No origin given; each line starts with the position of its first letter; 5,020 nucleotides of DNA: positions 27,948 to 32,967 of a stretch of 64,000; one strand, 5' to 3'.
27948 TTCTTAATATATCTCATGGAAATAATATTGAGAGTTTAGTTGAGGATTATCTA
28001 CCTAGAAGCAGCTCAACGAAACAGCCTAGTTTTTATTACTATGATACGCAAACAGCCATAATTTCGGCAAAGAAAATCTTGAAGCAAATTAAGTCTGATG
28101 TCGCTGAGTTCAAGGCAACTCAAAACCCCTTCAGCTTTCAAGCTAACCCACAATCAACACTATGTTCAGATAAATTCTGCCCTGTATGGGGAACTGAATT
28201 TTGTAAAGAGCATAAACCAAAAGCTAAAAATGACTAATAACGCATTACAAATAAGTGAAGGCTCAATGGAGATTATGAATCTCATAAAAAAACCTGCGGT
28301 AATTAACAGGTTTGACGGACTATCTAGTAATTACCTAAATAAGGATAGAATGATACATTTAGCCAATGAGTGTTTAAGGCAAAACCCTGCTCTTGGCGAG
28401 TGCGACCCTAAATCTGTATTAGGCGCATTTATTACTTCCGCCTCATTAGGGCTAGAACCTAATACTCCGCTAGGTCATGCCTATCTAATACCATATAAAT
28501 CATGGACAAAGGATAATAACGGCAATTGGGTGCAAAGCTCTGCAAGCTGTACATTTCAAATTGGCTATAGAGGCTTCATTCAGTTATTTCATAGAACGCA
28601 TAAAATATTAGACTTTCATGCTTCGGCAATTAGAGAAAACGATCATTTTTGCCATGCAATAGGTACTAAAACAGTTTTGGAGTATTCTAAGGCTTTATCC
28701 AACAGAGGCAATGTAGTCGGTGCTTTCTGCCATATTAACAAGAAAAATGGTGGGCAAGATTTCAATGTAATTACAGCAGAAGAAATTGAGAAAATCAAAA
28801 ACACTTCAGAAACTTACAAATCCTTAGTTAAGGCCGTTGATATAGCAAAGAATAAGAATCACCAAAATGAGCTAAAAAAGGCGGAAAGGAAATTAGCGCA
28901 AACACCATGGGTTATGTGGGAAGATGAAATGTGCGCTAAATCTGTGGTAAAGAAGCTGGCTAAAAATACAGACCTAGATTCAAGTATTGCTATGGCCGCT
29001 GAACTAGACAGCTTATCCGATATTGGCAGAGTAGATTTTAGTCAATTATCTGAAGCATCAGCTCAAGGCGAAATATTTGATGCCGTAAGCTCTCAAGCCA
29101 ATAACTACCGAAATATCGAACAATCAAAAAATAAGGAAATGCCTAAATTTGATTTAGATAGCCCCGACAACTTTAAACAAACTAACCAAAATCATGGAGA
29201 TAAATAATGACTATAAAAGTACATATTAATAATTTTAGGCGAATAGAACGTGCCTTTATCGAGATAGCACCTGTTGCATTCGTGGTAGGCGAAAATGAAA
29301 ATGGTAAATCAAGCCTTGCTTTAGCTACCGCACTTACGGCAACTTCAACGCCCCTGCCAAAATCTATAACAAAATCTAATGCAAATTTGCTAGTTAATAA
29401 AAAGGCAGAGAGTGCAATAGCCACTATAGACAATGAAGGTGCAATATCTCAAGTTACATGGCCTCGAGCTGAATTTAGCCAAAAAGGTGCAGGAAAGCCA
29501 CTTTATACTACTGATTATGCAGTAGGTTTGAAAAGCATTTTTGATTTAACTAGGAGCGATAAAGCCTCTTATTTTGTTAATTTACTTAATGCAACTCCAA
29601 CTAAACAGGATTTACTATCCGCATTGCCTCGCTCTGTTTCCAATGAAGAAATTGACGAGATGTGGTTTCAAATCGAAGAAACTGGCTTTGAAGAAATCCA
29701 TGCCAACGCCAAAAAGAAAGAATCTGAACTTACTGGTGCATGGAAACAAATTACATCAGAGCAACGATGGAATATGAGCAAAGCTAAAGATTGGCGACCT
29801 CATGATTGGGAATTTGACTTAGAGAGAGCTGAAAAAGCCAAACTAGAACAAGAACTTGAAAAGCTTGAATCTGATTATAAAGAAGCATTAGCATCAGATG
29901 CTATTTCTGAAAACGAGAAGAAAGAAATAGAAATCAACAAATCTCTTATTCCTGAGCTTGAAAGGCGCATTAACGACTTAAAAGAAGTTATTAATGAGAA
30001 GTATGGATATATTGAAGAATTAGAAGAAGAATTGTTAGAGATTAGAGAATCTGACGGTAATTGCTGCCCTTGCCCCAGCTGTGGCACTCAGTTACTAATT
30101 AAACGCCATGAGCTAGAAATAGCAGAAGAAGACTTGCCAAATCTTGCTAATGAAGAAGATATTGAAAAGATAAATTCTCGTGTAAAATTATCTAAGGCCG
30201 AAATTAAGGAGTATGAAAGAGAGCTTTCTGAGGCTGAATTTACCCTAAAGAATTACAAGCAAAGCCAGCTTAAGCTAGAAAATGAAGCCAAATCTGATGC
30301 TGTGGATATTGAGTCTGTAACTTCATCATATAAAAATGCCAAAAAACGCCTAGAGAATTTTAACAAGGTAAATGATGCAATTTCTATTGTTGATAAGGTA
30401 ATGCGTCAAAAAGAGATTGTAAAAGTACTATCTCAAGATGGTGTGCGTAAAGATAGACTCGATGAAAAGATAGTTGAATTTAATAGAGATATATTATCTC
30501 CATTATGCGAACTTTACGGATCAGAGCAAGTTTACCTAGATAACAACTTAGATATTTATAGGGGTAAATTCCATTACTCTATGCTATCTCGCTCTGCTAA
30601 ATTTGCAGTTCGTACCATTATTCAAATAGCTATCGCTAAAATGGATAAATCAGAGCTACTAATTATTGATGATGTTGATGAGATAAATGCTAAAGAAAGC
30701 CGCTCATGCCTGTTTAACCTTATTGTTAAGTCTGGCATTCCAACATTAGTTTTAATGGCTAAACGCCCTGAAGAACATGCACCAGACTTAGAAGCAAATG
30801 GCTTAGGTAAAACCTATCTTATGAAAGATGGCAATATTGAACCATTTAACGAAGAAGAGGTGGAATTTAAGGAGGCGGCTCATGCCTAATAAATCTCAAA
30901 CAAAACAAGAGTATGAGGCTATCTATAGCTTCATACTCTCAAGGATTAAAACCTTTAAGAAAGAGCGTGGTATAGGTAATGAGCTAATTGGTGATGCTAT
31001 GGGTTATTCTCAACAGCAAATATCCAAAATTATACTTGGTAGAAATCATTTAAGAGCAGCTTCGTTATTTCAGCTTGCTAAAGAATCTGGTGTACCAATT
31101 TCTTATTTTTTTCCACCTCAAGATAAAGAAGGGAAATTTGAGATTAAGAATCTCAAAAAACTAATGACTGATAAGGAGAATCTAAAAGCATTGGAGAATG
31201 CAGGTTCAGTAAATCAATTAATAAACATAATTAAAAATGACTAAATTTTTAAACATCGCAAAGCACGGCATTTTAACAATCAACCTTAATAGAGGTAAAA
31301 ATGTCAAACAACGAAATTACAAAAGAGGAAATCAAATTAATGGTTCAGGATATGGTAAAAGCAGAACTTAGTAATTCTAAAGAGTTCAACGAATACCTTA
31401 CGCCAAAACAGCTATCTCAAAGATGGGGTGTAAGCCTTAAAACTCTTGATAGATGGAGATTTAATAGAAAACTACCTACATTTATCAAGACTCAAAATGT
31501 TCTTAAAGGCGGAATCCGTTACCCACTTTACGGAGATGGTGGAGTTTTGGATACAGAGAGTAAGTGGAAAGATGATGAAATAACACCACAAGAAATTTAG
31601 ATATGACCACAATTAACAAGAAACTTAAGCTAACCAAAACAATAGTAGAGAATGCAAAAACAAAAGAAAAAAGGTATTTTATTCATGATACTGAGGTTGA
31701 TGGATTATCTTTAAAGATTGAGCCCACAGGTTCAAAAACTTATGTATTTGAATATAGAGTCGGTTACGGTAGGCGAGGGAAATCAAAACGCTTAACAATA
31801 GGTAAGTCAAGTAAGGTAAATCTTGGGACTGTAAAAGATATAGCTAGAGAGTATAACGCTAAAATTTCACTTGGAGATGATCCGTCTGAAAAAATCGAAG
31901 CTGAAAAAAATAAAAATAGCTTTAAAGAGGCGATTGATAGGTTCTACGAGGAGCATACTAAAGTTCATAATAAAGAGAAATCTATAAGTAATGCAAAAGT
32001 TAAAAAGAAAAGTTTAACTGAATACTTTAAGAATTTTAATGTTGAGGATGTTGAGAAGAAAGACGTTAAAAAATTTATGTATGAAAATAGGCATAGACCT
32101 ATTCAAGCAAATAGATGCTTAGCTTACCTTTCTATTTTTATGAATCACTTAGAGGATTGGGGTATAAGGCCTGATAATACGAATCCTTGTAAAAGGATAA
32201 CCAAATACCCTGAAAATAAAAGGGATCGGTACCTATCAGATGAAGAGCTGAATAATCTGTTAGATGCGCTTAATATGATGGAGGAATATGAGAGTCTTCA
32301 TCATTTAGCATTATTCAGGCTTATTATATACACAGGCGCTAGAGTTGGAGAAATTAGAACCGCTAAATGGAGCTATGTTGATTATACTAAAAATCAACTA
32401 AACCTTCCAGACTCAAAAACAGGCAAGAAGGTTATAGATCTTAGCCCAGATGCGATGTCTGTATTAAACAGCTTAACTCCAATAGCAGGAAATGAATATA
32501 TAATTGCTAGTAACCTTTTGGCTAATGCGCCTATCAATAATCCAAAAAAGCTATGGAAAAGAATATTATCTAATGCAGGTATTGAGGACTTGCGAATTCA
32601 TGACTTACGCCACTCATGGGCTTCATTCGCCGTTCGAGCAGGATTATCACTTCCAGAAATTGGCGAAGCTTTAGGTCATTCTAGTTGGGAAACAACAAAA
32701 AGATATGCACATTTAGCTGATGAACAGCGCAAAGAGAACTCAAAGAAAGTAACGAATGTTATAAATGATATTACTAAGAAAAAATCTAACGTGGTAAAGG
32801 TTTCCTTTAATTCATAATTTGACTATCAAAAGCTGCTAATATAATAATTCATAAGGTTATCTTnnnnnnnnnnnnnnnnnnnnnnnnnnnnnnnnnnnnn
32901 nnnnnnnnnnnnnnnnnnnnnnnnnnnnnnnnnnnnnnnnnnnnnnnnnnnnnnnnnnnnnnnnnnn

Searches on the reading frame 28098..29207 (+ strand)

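Call 24: search_protein_families(library=pfam, proteins=[window:28098-29207:+], max_evalue=0.01)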
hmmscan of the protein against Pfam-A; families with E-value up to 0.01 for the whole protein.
window:28098-29207:+ (369 aa): 1 family
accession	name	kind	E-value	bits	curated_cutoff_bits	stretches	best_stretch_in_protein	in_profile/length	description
PF03837.19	RecT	-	3.1e-32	112.2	24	1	86-289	4-171/198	RecT family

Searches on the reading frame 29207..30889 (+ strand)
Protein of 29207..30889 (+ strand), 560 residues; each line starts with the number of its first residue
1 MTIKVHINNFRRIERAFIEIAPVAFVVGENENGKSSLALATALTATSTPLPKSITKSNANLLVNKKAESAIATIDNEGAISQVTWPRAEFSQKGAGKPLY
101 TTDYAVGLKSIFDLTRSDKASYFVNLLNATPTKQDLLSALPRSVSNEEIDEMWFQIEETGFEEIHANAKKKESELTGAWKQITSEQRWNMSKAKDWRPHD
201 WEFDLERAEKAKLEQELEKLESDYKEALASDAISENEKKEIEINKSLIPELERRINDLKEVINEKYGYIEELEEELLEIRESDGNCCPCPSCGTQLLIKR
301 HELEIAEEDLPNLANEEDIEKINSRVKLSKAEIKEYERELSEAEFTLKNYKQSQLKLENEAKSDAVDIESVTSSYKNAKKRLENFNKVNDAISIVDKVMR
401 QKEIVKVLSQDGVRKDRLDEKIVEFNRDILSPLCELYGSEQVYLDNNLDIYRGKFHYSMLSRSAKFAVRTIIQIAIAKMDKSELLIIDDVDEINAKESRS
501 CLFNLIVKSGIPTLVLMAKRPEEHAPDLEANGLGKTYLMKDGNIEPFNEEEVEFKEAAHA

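Call 20: search_protein_families(library=ncbifam, proteins=[window:29207-30889:+])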
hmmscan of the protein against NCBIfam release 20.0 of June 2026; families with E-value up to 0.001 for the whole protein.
window:29207-30889:+ (560 aa): 1 family
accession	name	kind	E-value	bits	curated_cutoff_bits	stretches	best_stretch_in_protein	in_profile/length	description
NF045487.1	ASRP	equivalog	5.6e-06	25.2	300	1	150-429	166-438/593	archaea-specific SMC-related protein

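Call 42: search_protein_families(library=phrogs, proteins=[window:29207-30889:+])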
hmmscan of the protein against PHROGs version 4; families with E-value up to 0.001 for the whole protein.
window:29207-30889:+ (560 aa): 1 family
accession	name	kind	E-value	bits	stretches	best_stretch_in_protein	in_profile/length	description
phrog_4747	-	unknown function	0.00028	21.1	1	4-51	5-52/610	-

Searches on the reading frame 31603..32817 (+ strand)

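Call 20: search_protein_families(library=ncbifam, proteins=[window:31603-32817:+])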
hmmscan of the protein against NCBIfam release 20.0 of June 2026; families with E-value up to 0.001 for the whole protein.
window:31603-32817:+ (404 aa): 9 families
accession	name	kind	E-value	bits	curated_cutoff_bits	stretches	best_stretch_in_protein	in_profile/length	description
NF040815.2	recomb_XerA_Arch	equivalog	9.9e-26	90.9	220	1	106-378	19-261/263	site-specific tyrosine recombinase/integron integrase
TIGR02225.1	recomb_XerD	equivalog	5.9e-18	65.2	329.6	1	137-380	27-283/290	site-specific tyrosine recombinase XerD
TIGR02224.1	recomb_XerC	equivalog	9.4e-17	61.3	335.15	1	143-378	37-284/295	tyrosine recombinase XerC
NF001399.0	PRK00283.1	subfamily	1.9e-16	60.2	279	1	143-379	44-291/300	tyrosine recombinase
NF007246.0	PRK09692.1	domain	3e-15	55.8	434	1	9-377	7-383/413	integrase domain-containing protein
NF003462.0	PRK05084.1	equivalog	1.4e-08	33.9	267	1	236-383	199-356/360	tyrosine recombinase XerS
TIGR02249.1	integrase_gron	subfamily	3.3e-08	33.3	265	1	319-375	247-304/315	integron integrase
NF002331.0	PRK01287.1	subfamily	9.2e-05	21.5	371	0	206-374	135-315/365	site-specific tyrosine recombinase XerC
NF011946.0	PRK15417.1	equivalog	0.00044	19.5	435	1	316-373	259-317/337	integron integrase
